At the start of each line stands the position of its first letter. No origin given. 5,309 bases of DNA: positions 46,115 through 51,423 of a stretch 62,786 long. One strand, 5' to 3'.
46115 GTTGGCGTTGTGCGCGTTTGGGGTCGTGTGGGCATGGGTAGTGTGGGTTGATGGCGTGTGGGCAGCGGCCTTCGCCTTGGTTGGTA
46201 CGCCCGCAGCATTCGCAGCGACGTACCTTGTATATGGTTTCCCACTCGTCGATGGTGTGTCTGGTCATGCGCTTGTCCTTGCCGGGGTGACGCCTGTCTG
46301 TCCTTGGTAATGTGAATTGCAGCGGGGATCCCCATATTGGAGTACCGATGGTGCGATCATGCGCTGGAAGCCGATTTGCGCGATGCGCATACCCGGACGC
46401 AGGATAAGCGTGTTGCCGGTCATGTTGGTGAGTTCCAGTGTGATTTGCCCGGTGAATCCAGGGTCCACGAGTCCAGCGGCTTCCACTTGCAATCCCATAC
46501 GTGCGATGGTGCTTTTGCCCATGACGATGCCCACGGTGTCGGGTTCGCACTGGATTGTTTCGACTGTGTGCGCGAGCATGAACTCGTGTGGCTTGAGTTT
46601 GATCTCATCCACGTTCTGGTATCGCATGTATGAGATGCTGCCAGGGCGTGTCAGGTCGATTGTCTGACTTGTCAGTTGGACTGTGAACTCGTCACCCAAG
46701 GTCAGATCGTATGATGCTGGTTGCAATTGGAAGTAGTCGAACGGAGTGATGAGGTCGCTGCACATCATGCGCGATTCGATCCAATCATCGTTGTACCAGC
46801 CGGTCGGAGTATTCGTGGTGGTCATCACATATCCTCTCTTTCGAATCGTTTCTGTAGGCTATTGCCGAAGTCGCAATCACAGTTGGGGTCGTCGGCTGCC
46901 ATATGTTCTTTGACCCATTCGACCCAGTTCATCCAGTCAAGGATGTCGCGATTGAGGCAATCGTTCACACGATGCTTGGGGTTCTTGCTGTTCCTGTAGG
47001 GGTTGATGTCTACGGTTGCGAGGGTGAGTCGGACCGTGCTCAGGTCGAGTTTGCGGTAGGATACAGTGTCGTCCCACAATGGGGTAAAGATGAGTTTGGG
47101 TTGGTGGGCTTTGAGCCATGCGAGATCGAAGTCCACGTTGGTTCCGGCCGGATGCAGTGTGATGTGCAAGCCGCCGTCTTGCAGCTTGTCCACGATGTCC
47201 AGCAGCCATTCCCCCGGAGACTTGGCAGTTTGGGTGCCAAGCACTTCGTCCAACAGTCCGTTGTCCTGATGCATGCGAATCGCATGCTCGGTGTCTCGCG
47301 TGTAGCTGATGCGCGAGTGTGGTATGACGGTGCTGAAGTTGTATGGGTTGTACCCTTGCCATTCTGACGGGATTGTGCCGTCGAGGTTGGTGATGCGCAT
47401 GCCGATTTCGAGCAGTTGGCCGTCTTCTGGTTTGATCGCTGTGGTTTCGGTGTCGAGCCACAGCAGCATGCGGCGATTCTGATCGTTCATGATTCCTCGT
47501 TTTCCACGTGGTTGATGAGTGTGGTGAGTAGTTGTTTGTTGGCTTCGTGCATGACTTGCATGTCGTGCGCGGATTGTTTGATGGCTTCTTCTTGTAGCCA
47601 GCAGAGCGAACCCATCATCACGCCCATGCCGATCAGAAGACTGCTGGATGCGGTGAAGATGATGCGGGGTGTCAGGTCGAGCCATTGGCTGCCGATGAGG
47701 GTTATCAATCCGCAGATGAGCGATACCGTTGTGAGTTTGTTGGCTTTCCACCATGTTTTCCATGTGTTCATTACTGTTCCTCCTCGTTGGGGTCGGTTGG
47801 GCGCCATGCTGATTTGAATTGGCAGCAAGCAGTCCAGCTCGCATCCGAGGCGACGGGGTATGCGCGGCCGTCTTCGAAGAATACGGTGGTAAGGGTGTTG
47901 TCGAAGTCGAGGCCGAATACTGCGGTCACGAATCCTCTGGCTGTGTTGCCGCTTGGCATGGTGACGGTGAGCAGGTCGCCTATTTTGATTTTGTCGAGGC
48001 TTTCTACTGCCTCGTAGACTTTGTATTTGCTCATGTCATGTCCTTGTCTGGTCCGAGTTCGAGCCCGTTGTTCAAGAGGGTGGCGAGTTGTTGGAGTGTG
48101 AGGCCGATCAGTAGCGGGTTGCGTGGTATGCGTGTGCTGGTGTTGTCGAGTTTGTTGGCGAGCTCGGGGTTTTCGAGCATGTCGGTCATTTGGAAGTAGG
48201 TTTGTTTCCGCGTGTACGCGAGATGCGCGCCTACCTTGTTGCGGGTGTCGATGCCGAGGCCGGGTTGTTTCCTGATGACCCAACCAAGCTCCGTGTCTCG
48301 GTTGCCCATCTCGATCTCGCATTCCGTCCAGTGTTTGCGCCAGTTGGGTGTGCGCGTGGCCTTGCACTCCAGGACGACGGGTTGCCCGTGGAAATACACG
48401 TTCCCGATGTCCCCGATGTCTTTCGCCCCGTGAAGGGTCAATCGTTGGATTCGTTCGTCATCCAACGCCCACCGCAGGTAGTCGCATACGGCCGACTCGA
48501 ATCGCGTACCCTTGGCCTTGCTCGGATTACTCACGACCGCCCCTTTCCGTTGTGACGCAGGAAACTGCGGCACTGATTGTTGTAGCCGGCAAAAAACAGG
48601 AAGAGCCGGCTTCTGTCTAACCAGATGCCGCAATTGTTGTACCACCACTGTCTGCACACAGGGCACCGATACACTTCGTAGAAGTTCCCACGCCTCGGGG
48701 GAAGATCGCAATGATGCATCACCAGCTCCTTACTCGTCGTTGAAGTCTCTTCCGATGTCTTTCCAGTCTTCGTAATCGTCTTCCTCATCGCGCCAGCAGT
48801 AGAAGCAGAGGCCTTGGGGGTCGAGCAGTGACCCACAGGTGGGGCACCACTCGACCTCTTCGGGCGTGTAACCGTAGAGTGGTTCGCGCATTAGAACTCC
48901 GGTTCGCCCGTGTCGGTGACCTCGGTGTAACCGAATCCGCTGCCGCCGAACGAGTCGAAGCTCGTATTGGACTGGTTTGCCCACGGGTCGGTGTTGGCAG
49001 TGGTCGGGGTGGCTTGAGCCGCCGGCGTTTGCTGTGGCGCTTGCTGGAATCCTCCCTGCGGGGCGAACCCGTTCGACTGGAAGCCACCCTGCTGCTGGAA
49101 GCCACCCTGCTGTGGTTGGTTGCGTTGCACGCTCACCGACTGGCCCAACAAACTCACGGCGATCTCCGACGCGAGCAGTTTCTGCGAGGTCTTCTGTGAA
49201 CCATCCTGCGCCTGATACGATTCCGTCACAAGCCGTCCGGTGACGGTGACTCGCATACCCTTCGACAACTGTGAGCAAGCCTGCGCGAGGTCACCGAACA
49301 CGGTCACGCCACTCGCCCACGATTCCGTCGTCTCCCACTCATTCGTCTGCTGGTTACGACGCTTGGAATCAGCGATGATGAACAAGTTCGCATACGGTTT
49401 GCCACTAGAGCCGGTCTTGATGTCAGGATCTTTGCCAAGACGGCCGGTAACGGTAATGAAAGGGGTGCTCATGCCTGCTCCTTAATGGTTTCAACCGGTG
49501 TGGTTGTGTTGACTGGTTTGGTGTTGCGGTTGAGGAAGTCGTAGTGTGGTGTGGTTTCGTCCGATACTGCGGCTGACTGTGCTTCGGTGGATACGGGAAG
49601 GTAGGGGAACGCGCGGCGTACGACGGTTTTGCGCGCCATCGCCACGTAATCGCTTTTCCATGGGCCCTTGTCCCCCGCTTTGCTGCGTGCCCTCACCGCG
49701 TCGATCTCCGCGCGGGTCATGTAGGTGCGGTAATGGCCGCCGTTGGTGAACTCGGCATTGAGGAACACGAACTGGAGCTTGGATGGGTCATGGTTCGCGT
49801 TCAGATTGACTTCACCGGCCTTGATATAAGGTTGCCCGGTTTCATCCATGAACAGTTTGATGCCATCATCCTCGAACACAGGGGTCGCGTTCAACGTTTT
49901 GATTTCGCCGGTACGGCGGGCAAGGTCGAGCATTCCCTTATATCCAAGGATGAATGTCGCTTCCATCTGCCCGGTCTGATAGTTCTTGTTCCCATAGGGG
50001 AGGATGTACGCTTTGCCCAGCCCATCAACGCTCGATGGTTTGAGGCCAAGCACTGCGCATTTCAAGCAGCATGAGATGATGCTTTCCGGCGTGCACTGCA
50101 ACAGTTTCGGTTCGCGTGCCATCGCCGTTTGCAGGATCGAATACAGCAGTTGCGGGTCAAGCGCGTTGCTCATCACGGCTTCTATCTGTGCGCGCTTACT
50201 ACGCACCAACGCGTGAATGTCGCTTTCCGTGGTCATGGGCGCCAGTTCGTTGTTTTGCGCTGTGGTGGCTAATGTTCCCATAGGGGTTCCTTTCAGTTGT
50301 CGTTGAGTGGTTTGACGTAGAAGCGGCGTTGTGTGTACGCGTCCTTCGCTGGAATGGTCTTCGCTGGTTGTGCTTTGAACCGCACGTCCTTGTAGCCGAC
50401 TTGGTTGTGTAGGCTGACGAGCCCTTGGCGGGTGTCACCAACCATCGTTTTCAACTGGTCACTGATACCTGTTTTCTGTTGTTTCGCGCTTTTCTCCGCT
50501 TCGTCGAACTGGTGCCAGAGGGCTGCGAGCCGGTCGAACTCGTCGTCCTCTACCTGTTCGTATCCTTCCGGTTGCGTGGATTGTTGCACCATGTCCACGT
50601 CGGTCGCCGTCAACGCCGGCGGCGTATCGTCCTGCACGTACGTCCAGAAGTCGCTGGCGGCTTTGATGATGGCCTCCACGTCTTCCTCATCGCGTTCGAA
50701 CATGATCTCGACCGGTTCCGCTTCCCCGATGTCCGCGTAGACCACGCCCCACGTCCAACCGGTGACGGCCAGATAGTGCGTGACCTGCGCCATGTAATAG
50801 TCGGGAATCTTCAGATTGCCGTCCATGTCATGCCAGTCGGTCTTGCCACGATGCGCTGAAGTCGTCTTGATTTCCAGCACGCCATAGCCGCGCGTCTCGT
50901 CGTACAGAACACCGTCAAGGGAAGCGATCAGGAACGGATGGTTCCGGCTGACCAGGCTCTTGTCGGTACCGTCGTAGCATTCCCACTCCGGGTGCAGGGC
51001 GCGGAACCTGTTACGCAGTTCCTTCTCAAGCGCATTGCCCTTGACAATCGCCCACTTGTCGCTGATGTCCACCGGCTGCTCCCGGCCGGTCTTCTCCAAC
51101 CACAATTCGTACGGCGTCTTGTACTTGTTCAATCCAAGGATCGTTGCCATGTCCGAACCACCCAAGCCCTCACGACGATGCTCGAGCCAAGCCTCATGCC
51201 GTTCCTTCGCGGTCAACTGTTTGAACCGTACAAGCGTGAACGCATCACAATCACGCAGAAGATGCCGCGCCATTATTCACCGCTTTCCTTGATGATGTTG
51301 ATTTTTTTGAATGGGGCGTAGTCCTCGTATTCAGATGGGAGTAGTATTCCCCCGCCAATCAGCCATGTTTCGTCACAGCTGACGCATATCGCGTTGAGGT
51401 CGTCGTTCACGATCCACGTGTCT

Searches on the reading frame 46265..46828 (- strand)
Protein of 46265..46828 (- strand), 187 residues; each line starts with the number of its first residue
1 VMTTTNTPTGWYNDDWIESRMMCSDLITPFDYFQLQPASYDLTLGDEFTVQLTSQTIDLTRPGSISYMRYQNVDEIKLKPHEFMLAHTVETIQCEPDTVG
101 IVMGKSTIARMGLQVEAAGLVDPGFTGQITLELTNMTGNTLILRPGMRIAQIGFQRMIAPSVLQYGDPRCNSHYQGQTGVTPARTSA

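Call 15: search_protein_families(library=pfam, proteins=[window:46265-46828:-], max_evalue=0.001)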
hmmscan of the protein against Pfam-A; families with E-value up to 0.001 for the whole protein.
window:46265-46828:- (187 aa): 4 families
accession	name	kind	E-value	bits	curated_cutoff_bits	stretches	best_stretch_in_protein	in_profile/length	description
PF22769.1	DCD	-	3.2e-36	125.2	27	1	15-157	5-153/153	dCTP deaminase-like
PF00692.24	dUTPase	-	4.9e-11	42.9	22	1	75-165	23-112/129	dUTPase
PF22569.1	DCD_C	-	1.5e-05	24.9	22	1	54-178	50-185/192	2'-deoxycytidine 5'-triphosphate deaminase (DCD), C-terminal domain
PF06559.16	DCD_N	-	0.00042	20.7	21.4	0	28-156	23-162/164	2'-deoxycytidine 5'-triphosphate deaminase (DCD) N-terminal domain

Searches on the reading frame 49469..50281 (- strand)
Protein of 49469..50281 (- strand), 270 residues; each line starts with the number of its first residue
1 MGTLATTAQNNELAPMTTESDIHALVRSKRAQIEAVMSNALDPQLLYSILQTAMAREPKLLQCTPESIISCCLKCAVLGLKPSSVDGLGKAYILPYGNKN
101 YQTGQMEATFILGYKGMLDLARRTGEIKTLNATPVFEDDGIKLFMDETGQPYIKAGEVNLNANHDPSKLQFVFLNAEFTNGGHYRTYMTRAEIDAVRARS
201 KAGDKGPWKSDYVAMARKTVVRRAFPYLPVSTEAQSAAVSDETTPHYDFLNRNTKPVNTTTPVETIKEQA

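Call 15: search_protein_families(library=pfam, proteins=[window:49469-50281:-], max_evalue=0.001)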
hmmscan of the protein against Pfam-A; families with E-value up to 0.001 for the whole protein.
window:49469-50281:- (270 aa): 1 family
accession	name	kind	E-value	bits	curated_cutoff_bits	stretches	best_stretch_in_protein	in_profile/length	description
PF03837.19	RecT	-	4e-39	134.7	24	1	52-245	9-188/198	RecT family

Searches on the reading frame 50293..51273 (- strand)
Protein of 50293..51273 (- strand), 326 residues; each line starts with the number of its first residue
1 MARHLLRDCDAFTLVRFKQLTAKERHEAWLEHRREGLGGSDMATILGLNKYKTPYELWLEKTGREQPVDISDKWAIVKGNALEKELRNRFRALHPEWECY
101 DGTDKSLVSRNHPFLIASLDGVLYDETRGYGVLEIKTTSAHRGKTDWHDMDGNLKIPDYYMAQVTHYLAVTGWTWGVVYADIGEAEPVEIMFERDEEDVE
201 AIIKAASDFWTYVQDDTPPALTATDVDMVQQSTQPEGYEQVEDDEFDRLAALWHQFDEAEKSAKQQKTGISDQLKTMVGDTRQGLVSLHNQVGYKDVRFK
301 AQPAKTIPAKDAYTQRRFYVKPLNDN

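Call 15: search_protein_families(library=pfam, proteins=[window:50293-51273:-], max_evalue=0.001)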
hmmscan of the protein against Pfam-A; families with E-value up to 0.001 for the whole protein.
window:50293-51273:- (326 aa): 1 family
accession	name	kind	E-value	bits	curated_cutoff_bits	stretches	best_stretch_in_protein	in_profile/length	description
PF09588.16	YqaJ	-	2.7e-28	99.6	22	1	29-172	2-148/150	YqaJ-like viral recombinase domain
